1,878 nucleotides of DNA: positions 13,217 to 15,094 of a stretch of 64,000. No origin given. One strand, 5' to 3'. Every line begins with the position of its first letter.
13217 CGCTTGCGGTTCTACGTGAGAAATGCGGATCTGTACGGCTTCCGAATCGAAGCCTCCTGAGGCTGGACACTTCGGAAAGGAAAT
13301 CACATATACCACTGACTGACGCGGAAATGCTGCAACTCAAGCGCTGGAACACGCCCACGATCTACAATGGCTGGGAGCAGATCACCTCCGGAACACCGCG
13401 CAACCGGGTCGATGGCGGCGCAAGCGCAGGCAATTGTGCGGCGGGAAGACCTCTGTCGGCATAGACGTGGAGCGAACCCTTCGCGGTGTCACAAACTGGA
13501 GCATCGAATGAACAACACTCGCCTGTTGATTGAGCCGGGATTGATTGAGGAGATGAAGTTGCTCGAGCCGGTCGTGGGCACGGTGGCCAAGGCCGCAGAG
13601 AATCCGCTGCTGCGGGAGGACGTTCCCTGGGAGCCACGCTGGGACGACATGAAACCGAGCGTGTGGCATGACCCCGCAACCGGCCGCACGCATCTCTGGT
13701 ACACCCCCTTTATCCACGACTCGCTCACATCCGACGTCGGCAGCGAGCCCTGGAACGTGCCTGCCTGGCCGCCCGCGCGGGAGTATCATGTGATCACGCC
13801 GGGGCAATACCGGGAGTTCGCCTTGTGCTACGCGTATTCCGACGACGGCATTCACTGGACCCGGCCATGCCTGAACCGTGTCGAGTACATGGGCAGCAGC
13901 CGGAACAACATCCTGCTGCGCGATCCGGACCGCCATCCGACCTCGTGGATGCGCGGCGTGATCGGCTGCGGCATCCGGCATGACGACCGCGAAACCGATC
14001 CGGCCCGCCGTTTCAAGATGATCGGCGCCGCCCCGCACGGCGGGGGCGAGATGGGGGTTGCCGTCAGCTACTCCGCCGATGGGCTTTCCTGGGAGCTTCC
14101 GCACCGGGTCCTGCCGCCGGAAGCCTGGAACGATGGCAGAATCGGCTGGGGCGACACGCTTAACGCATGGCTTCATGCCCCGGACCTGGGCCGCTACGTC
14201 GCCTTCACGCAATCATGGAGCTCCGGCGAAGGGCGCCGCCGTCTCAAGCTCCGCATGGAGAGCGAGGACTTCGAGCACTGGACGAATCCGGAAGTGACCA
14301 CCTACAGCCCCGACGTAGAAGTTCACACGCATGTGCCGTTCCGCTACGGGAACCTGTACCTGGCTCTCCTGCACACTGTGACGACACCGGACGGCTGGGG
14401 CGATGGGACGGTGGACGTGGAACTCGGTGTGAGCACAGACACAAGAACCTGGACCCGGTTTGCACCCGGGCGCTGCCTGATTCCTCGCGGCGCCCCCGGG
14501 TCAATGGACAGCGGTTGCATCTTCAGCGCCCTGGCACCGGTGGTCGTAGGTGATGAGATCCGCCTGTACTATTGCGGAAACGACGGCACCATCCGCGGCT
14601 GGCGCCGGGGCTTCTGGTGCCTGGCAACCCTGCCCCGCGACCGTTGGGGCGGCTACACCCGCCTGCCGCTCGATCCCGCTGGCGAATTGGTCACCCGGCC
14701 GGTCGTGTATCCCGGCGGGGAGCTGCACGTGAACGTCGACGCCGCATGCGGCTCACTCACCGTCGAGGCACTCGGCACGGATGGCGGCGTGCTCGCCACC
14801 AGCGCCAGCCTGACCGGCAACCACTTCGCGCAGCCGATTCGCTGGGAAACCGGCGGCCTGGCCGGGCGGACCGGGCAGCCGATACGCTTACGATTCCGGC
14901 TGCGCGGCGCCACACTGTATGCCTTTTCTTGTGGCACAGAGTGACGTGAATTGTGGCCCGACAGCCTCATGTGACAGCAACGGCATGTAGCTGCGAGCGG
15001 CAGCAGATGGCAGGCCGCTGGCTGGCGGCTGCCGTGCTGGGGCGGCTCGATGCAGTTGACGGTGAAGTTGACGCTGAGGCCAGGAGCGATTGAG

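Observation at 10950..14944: Divergent tRNA pair with a 364-bp spacer, followed by two tandem signal-less BNR-repeat β-propeller paralogues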

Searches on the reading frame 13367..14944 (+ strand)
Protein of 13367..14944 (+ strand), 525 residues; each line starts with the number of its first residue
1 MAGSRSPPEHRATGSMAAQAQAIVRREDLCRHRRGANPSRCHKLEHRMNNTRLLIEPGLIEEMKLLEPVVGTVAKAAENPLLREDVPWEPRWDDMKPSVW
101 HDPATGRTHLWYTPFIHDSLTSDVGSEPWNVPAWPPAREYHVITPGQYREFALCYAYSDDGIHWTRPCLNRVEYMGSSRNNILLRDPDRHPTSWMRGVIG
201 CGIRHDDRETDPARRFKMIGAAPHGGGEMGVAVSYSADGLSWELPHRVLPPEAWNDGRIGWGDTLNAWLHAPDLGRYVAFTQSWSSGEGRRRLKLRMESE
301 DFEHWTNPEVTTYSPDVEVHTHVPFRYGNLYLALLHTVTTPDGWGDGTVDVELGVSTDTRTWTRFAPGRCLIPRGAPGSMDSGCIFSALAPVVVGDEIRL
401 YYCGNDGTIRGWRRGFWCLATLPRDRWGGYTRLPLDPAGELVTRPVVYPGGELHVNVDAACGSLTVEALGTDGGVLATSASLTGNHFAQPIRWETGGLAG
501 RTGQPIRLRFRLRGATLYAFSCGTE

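Call 4: search_protein_families(library=pfam, proteins=[window:13367-14944:+], max_evalue=1)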
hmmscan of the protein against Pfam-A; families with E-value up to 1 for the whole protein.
window:13367-14944:+ (525 aa): 1 family
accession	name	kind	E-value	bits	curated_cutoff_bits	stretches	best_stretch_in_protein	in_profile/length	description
PF08189.16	Meleagrin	-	0.2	12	25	1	309-324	19-34/38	Meleagrin/Cygnin family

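Call 5: search_protein_families(library=ncbifam, proteins=[window:13367-14944:+], max_evalue=1)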
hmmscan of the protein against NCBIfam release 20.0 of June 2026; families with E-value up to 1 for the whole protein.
window:13367-14944:+ (525 aa): 0 families

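Call 19: find_homologous_proteins(query=window:13508-14944:+)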
Query window:13508-14944:+ (478 aa): 213 proteins with E <= 0.001 among 8000 candidates; the best 120 are listed.
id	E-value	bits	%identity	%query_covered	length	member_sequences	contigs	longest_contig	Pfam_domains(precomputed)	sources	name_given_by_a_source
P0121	0.0e+0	1150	100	100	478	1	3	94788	-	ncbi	ncbi:MAG: hypothetical protein WCL44_00090 [bacterium]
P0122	5.8e-271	918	80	100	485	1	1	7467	-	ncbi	ncbi:MAG: sialidase family protein [bacterium]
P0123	2.1e-239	814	74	99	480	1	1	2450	-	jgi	-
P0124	1.6e-219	748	69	100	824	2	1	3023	-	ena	-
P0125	2.8e-215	734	84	77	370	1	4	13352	-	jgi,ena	-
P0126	3.0e-180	619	58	99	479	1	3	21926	-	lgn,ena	-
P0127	6.2e-176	605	58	99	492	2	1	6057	-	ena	-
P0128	2.9e-174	599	56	100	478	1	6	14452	-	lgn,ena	-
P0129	1.1e-128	449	46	99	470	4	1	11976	-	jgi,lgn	jgi:hypothetical protein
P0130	2.2e-126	441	48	100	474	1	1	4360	-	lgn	-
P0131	7.2e-121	423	46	99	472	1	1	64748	-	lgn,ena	-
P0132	5.4e-115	403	46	99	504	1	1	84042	-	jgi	jgi:hypothetical protein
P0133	1.8e-100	356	43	86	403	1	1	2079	PF22847.3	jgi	-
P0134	2.2e-79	286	47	59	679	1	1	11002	-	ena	-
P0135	2.4e-79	286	39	99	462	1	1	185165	-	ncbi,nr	ncbi:MAG: hypothetical protein KF832_01365 [Caldilineaceae bacterium]|nr:hypothetical protein [Caldi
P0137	5.1e-77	278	39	98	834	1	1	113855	PF13088.13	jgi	jgi:hypothetical protein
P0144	5.2e-67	245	36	98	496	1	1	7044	PF22847.3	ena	-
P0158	5.6e-62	228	36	98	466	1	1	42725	PF22847.3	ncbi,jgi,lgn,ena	jgi:hypothetical protein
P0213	2.0e-31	128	27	100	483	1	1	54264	PF22847.3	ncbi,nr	ncbi:MAG: hypothetical protein L3J39_07135 [Verrucomicrobiales bacterium]|nr:hypothetical protein [V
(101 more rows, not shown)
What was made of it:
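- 13508..14944 (+): ORF B, 478 aa. Signal-less five-bladed β-propeller plus a C-terminal β-sandwich (about 381-478). 'B-type' paralogue of A. 100% identical to WCL44_00090 (call 19).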

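Call 24: search_protein_families(library=pfam, proteins=[P0144, P0158, P0213, P0137, P0122], max_evalue=1)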
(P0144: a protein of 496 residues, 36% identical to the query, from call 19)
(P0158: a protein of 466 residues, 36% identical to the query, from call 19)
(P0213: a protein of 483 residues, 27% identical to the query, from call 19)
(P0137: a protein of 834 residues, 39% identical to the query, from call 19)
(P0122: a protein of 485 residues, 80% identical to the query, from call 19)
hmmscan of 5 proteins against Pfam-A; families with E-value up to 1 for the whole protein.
P0144 (496 aa): 0 families

P0158 (466 aa): 0 families

P0213 (483 aa): 0 families

P0137 (834 aa): 5 families
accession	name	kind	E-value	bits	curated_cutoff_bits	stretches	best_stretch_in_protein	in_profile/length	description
PF13088.12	BNR_2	-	4.5e-11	43.1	31.4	1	42-221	35-204/277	BNR repeat-like domain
PF15892.11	BNR_4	-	0.00033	20.6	27.3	1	144-216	121-194/272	BNR repeat-containing family member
PF24316.1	Tli3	-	0.0013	19.5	27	0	197-227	78-113/129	T6SS Tli3 immunity protein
PF02012.26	BNR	-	0.016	15.5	27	0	91-101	2-12/12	BNR/Asp-box repeat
PF21471.3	Reelin_subrepeat-B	-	0.037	14.2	27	1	196-233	53-90/127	Reelin subrepeat B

P0122 (485 aa): 1 family
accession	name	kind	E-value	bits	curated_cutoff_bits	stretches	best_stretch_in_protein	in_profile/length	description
PF08189.16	Meleagrin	-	0.036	14.4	25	1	262-277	19-34/38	Meleagrin/Cygnin family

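Call 26: find_encoding_contigs(protein=P0122, flank=10000, max_places=3)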
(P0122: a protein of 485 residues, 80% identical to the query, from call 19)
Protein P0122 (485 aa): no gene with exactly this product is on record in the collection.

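Call 27: find_encoding_contigs(protein=P0126, flank=10000, max_places=3)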
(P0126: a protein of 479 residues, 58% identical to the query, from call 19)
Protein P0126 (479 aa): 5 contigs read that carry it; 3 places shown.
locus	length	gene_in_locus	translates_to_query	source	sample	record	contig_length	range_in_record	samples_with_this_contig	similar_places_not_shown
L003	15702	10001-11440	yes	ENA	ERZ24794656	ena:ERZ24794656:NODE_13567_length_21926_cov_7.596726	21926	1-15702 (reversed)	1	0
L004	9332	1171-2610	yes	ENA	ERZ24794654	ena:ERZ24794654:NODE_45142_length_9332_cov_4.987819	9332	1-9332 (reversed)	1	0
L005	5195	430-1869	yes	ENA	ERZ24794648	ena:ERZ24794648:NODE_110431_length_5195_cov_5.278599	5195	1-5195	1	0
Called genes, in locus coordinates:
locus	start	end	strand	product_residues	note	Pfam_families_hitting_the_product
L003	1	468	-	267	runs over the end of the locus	-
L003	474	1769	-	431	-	-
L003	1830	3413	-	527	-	PF12708:Pect-lyase_RHGA_epim (weak), PF13229:Beta_helix, PF05048:NosD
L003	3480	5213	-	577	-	PF12708:Pect-lyase_RHGA_epim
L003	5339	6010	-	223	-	PF00392:GntR, PF07729:FCD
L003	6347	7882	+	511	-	PF13385:Laminin_G_3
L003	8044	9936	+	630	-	PF13385:Laminin_G_3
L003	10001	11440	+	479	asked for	-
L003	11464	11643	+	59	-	-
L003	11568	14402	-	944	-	PF16126:DUF4838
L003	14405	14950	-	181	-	-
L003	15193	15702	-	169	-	?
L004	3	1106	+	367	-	?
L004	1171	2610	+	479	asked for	-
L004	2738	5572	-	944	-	PF16126:DUF4838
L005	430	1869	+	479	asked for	-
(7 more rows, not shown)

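Call 48: find_encoding_contigs(protein=P0135, flank=8000, max_places=1)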
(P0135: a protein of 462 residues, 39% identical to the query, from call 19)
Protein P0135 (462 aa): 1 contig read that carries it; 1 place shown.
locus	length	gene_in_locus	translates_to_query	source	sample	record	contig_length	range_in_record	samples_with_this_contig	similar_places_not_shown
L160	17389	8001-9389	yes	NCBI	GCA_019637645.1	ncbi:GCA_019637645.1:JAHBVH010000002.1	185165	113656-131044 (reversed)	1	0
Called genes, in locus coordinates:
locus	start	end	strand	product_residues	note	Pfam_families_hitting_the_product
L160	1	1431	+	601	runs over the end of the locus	PF12228:DUF3604 (weak)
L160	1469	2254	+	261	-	-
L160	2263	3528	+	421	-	-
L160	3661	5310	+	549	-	-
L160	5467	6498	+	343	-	PF13964:Beta-prop_Calicin (faint), PF24681:Kelch_KLHDC2_KLHL20_DRC7, PF13415:Beta-prop_FBX42 (weak), PF24681:Kelch_KLHDC2_KLHL20_DRC7 (weak), PF24996:NANM, PF01344:Kelch_1 (weak), PF13415:Beta-prop_FBX42, PF24981:Beta-prop_ATRN-LZTR1 (weak), +1 more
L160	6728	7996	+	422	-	-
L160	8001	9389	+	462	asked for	-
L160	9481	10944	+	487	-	-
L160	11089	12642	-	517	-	PF01547:SBP_bac_1, PF13416:SBP_bac_8, PF12010:DUF3502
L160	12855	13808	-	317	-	PF00528:BPD_transp_1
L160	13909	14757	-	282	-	PF00528:BPD_transp_1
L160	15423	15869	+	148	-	PF01451:LMWPc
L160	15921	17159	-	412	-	PF07690:MFS_1, PF00083:Sugar_tr, PF07690:MFS_1 (weak)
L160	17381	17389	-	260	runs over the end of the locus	PF05721:PhyH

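Call 49: find_encoding_contigs(protein=P0132, flank=8000, max_places=1)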
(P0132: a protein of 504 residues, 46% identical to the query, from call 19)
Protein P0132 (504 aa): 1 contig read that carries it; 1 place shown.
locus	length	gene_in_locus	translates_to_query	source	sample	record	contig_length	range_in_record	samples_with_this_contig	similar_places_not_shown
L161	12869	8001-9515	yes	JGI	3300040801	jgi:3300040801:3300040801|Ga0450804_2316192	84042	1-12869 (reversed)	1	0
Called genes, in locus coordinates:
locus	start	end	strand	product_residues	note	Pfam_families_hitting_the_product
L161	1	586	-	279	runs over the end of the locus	PF03328:HpcH_HpaI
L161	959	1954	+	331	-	PF01408:GFO_IDH_MocA, PF22725:GFO_IDH_MocA_C3, PF02894:GFO_IDH_MocA_C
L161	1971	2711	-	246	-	PF07963:N_methyl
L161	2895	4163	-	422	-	-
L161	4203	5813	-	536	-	-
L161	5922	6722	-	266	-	PF07589:PEP_exosort_dom (weak)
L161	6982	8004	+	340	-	PF00356:LacI, PF13407:Peripla_BP_4 (weak), PF13377:Peripla_BP_3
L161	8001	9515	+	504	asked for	-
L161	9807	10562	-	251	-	PF00884:Sulfatase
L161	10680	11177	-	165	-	PF00884:Sulfatase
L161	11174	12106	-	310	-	PF00474:SSF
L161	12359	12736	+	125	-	-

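Call 63: search_solved_structures(query=A3, max_evalue=1, show_alignments=3)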
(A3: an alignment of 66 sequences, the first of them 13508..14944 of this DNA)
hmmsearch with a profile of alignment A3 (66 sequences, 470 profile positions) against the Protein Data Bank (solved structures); distinct sequences matched with E-value up to 1: 24.
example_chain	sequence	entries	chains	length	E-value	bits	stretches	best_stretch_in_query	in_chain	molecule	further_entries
6n1a_A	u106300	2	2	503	6.2e-07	31.3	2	181-250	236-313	Carbohydrate-binding protein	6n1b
7fip_A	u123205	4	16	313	9.4e-07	30.7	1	48-262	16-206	Beta-1,2-mannobiose phosphorylase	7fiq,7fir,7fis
4u6d_A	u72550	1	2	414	3.6e-05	25.4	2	310-348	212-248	Conserved hypothetical periplasmic protein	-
3taw_A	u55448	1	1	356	6.7e-05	24.6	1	181-351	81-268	Hypothetical glycoside hydrolase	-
3r67_A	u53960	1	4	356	0.00027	22.6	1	181-350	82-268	putative Glycosidase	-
1uyp_A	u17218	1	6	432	0.00074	21.1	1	179-259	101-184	BETA-FRUCTOSIDASE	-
1w2t_A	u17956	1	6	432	0.00078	21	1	179-261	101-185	BETA FRUCTOSIDASE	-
4u6b_A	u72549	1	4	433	0.0027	19.3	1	309-358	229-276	Conserved hypothetical lipoprotein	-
9eqq_A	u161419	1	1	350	0.0068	17.9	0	194-258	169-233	Uhgb_MS mannoside synthase from an unknown human gut bacterium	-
9erg_A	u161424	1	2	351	0.0069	17.9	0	194-258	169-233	Uhgb_MS mannoside synthase from an unknown human gut bacterium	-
9erh_A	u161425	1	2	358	0.0073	17.8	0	194-258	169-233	Uhgb_MS mannoside synthase from an unknown human gut bacterium in complex with 1,2-beta-ma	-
9fj8_A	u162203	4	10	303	0.012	17.2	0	181-350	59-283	1,2-beta-oligomannan phosphorylase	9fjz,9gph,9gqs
4onz_A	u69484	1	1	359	0.034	15.7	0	222-257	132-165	putative glycoside hydrolase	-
4a42_A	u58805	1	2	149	0.12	13.8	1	180-226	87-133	ALPHA-N-ACETYLGLUCOSAMINIDASE FAMILY PROTEIN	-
7vco_A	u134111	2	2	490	0.15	13.5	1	181-269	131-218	Sucrose-6-phosphate hydrolase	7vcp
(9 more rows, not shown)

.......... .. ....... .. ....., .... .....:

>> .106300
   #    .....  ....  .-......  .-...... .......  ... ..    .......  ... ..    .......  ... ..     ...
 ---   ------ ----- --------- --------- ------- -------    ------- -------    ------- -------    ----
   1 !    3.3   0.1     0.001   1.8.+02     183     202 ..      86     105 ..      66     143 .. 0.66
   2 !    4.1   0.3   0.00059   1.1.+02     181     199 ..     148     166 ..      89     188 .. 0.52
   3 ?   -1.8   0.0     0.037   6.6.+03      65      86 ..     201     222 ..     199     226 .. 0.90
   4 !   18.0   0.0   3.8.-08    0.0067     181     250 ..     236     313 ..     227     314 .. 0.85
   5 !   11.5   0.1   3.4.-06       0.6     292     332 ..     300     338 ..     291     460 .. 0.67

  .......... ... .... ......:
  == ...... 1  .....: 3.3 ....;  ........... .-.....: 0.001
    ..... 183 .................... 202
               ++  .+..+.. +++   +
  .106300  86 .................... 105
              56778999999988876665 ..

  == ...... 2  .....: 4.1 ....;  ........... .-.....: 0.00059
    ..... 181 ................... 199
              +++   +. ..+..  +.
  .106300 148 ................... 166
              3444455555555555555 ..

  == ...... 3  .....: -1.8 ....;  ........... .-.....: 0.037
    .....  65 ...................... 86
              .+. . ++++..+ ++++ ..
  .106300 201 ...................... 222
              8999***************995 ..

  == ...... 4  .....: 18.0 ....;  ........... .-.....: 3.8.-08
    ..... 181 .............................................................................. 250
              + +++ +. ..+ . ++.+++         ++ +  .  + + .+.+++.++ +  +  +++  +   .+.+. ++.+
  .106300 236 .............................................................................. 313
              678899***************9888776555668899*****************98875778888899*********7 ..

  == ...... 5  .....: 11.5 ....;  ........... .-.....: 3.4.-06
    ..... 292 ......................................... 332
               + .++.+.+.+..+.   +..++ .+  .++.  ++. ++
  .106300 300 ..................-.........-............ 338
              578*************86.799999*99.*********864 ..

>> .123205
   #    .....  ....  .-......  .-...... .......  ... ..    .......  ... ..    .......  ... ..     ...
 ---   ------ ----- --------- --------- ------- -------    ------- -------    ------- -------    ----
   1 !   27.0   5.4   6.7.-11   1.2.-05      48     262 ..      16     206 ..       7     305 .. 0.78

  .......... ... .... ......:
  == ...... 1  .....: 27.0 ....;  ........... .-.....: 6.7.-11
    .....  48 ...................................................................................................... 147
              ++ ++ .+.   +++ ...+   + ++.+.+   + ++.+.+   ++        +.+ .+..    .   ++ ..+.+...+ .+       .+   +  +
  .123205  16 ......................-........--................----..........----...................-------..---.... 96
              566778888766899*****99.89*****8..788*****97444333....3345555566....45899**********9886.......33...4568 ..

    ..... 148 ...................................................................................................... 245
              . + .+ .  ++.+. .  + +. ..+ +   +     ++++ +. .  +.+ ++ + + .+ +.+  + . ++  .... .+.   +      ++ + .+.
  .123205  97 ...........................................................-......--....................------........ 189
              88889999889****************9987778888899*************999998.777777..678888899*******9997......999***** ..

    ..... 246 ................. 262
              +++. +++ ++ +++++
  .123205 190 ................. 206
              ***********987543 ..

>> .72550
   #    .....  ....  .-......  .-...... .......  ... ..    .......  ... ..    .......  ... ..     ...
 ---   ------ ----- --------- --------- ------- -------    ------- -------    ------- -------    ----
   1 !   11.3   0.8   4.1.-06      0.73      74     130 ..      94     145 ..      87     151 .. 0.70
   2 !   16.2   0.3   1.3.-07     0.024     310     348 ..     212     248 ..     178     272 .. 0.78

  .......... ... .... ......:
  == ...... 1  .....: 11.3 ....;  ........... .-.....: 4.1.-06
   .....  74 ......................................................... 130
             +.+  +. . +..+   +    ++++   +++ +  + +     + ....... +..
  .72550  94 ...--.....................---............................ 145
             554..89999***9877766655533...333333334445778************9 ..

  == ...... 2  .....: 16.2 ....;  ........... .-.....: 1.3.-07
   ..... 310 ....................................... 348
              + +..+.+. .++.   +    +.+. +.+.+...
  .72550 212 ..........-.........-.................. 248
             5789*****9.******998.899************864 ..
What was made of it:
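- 13508..14944 (+): Profile versus PDB: GH130 7fip E 9.4e-7 over profile positions 48-262 (call 63).
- The 6n1b sequence match consists of short, repeated Asp-box-like segments (call 63).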

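Call 71: predict_structure(alignment_id=A3)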
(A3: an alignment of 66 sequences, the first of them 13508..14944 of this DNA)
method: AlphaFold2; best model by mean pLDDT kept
length: 478 residues; sequences in the alignment: 66
mean_pLDDT: 92.1   pTM: 0.93
mean pLDDT of the five models: 92.1, 91.8, 91.4, 91.2, 91.1
residues with pLDDT >= 90: 378; 70-90: 70; 50-70: 29; < 50: 1
segments of 3 or more residues with pLDDT < 50: none
pLDDT, mean of each block of 10 residues (from residue 1): 88 97 98 96 91 97 96 90 88 82 95 98 95 91 70 94 97 76 89 94 77 76 96 89 86 97 93 95 96 68 96 96 96 95 94 97 92 98 96 98 96 98 97 97 97 96 98 86
secondary structure, 60 per line:
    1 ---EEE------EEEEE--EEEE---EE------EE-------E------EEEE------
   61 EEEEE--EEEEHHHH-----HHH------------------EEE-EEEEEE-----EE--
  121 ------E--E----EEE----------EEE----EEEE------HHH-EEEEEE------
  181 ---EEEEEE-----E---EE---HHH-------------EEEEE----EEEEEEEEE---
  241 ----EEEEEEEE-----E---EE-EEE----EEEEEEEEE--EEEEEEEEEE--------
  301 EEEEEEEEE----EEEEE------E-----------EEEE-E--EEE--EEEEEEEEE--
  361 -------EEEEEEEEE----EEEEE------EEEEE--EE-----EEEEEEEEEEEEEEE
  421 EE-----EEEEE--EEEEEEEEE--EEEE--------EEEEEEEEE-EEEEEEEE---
elements in order: E4-6 E13-17 E20-23 E51-54 E61-65 E68-71 H72-75 E102-104 E106-111 E135-137 E148-150 E155-158 E169-174 E184-189 E220-224 E229-237 E245-252 E265-267 E272-280 E283-292 E301-309 E314-318 E337-340 E345-347 E350-358 E368-376 E381-385 E392-396 E406-422 E428-432 E435-443 E446-449 E458-466 E468-475
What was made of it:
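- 13508..14944 (+): AF2 pLDDT 92.1, pTM 0.93 (call 71).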

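Call 89: search_protein_families(library=ncbifam, proteins=[P0124], max_evalue=0.001)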
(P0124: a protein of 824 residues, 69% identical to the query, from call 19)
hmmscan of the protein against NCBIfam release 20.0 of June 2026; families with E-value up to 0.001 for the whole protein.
P0124 (824 aa): 0 families

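Call 92: search_protein_families(library=pfam, proteins=[L160:9481-10944:+, L160:6728-7996:+, L160:3661-5310:+, L161:4203-5813:-], max_evalue=0.001)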
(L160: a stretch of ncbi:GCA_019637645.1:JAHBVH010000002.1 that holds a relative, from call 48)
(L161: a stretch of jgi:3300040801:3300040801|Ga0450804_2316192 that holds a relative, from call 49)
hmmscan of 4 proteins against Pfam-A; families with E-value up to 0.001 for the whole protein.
L160:9481-10944:+ (487 aa): 0 families

L160:6728-7996:+ (422 aa): 0 families

L160:3661-5310:+ (549 aa): 0 families

L161:4203-5813:- (536 aa): 0 families
